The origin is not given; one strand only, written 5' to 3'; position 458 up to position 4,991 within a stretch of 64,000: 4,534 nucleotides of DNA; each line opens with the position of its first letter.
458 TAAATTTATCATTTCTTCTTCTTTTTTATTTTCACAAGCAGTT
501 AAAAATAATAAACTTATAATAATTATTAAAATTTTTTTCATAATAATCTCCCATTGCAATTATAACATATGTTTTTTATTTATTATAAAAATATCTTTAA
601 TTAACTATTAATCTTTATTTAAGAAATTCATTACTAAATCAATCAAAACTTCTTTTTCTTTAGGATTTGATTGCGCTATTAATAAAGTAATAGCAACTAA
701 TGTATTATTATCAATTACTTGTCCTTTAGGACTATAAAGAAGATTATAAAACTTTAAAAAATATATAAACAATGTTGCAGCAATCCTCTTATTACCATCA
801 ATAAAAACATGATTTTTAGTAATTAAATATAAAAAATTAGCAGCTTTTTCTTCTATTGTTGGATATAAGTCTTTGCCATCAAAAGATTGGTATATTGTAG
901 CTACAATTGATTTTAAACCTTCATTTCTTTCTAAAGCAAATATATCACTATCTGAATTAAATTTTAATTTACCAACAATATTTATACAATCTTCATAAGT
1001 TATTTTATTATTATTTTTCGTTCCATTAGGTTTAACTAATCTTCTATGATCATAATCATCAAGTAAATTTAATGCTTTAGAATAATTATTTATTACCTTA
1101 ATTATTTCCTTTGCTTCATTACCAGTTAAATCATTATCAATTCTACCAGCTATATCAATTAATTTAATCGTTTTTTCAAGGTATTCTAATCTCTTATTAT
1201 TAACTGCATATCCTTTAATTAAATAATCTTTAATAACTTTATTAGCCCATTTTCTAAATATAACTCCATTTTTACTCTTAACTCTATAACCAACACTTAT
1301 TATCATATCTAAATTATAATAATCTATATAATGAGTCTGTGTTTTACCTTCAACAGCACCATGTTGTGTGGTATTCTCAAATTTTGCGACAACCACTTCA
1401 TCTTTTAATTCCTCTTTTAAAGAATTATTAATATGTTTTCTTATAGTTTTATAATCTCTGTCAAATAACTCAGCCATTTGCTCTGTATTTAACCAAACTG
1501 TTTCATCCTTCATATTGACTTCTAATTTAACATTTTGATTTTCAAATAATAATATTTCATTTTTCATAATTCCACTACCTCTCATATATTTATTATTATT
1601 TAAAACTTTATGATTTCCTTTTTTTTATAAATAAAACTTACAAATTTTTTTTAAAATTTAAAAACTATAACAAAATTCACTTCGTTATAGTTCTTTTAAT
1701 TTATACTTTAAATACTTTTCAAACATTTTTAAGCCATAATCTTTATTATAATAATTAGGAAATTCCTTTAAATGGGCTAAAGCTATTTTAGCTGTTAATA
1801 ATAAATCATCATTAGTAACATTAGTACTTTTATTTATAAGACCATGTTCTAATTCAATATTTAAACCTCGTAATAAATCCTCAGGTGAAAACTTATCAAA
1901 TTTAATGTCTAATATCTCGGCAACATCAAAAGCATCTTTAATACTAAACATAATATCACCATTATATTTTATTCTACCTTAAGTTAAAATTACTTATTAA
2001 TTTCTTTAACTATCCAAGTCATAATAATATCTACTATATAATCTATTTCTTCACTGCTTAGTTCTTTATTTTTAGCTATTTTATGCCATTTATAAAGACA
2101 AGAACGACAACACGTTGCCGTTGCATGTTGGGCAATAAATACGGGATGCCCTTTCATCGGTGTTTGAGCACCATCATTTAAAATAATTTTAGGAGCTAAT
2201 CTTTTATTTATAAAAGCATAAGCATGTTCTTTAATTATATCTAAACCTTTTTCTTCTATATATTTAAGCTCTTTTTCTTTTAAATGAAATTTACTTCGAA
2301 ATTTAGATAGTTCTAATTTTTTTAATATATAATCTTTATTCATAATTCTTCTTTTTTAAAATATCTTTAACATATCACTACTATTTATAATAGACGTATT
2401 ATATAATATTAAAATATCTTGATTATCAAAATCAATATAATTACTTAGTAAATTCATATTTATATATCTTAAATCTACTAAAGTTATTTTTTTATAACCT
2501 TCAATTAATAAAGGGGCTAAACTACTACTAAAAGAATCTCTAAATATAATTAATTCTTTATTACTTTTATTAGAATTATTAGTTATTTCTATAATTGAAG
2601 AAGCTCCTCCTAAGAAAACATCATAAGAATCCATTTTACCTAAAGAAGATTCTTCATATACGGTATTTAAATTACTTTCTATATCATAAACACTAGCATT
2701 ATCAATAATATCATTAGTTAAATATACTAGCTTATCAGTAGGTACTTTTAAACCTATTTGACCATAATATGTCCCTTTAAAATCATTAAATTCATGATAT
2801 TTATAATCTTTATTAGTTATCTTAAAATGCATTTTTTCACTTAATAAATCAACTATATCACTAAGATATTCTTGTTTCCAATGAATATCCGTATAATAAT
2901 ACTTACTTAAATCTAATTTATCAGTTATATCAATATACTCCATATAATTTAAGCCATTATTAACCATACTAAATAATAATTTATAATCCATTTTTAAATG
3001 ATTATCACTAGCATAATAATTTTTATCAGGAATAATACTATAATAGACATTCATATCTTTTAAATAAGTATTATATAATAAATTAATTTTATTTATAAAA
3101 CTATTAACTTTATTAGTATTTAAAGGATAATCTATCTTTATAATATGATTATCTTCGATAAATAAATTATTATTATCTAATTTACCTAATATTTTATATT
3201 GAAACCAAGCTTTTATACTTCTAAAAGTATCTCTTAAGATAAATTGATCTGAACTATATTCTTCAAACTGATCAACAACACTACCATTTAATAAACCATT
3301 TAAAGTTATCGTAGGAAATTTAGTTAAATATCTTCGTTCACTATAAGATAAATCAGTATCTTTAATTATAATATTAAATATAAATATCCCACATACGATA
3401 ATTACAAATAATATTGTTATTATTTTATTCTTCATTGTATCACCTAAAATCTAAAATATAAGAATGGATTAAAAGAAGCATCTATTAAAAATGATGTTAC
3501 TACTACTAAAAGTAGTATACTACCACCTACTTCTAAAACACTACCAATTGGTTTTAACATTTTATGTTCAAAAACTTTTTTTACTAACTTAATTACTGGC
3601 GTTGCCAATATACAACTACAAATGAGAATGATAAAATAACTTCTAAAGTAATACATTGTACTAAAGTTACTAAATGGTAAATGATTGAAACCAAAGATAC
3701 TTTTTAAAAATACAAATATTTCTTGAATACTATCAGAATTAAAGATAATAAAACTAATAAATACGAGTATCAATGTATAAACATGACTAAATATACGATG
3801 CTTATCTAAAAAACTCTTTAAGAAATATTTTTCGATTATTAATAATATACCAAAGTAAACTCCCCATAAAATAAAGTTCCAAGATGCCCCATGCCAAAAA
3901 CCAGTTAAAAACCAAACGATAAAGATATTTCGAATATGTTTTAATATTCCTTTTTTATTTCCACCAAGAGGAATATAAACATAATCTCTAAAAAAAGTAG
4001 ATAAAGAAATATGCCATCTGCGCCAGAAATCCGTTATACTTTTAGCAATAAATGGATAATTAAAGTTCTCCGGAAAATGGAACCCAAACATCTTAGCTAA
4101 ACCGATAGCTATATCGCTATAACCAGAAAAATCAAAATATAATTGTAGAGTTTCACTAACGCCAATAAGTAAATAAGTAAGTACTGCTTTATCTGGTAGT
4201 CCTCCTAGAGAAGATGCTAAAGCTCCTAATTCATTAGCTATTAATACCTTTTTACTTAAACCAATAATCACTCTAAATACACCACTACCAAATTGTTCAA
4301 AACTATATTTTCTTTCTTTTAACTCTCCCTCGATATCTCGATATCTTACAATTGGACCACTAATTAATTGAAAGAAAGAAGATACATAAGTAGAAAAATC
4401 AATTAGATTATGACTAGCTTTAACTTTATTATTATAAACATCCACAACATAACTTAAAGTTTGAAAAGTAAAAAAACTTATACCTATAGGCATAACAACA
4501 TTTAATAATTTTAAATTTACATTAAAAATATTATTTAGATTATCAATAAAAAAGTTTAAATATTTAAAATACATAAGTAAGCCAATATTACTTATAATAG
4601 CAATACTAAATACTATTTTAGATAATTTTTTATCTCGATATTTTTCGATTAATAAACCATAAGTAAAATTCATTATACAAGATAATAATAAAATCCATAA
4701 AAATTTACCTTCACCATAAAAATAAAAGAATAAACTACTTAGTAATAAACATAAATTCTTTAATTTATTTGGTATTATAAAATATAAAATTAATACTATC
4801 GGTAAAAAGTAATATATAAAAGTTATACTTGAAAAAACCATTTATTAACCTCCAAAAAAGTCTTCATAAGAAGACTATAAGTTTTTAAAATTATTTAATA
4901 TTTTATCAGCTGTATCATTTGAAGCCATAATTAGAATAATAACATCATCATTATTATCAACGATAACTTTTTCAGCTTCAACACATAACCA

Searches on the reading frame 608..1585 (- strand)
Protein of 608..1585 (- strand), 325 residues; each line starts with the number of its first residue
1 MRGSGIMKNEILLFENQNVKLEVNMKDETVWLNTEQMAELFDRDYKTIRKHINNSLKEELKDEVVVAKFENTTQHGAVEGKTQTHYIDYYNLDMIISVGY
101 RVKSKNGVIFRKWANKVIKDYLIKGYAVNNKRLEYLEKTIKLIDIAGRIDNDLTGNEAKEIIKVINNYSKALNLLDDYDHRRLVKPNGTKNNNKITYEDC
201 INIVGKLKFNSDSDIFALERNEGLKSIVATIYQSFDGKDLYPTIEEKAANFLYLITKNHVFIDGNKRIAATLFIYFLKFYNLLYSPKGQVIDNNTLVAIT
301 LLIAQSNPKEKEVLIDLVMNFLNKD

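Call 66: search_protein_families(library=pfam, proteins=[window:608-1585:-], max_evalue=0.0001)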
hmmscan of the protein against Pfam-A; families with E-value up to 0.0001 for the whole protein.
window:608-1585:- (325 aa): 2 families
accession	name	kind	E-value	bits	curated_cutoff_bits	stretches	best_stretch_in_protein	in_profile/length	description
PF13310.11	Virulence_RhuM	-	5.5e-22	78.7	33.7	1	65-135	2-69/252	Virulence protein RhuM family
PF02661.23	Fic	-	6.6e-12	46.6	24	1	215-277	28-93/93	Fic/DOC family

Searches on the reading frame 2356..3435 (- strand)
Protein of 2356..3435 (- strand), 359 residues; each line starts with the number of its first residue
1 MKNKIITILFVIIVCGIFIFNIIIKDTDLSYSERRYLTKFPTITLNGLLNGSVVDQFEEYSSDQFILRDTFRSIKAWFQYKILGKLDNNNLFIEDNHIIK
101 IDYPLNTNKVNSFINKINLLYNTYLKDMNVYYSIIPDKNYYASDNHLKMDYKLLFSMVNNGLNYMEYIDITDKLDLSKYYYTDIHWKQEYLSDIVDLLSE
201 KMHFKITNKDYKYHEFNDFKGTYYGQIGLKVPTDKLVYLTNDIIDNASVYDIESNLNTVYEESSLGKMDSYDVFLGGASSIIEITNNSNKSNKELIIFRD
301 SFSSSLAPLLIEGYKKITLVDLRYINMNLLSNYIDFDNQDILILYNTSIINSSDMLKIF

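Call 66: search_protein_families(library=pfam, proteins=[window:2356-3435:-], max_evalue=0.0001)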
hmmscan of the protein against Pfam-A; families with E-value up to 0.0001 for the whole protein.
window:2356-3435:- (359 aa): 1 family
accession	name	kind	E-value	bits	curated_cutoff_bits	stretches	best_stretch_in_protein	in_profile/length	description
PF14286.12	DHHW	-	5.2e-11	42.8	25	1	155-319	212-384/385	DHHW protein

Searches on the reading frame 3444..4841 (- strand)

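Call 66: search_protein_families(library=pfam, proteins=[window:3444-4841:-], max_evalue=0.0001)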
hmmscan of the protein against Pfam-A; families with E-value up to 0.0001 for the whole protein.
window:3444-4841:- (465 aa): 1 family
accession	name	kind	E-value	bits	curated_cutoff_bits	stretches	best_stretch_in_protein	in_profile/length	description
PF03062.24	MBOAT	-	1.9e-29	103.5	27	1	38-361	5-317/337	MBOAT, membrane-bound O-acyltransferase family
